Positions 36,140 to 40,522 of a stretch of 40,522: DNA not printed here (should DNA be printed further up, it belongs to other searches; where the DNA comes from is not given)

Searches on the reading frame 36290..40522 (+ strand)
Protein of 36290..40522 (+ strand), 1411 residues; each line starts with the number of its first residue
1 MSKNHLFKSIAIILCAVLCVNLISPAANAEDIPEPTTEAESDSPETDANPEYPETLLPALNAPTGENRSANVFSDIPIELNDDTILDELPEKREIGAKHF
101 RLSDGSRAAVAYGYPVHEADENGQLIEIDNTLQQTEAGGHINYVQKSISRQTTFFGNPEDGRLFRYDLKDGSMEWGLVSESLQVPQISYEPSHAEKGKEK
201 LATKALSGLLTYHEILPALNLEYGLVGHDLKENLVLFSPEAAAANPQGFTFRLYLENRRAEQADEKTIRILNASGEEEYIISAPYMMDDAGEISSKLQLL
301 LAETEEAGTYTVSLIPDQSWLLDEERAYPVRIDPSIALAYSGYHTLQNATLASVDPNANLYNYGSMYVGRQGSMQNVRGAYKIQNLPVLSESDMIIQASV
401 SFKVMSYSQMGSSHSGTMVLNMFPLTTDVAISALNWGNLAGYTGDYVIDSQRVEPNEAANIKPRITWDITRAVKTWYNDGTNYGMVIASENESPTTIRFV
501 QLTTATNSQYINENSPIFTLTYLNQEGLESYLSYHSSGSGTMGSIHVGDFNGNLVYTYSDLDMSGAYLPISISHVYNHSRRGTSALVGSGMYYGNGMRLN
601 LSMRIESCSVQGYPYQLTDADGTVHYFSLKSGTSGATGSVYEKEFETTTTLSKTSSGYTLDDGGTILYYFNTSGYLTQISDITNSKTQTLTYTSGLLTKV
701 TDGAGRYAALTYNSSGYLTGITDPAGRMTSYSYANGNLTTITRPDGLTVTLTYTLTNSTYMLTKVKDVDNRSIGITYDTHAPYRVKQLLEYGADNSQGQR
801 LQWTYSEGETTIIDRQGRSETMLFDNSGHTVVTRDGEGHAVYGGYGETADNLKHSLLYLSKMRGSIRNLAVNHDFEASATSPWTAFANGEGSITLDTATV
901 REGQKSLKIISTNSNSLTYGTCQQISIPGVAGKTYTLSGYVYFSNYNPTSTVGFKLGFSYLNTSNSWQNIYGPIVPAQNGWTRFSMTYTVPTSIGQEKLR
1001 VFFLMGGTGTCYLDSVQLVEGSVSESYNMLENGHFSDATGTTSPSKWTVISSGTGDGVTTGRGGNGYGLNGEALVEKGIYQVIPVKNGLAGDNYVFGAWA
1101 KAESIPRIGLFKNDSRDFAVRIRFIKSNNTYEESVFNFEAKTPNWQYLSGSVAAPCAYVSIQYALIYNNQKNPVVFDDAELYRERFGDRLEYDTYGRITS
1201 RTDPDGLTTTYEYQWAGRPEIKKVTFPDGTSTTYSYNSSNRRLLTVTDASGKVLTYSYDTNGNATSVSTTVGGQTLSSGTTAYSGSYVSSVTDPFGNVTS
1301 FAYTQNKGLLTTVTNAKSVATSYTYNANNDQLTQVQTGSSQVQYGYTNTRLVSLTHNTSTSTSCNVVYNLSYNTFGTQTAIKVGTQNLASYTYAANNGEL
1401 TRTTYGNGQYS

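Call 45: search_protein_families(library=pfam, proteins=[window:36290-40522:+], max_evalue=0.0001)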
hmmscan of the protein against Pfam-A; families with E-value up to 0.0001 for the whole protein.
window:36290-40522:+ (1411 aa): 1 family
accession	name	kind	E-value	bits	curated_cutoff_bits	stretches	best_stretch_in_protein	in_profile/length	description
PF05593.20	RHS_repeat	-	3e-23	82.1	22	4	712-747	1-37/38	RHS Repeat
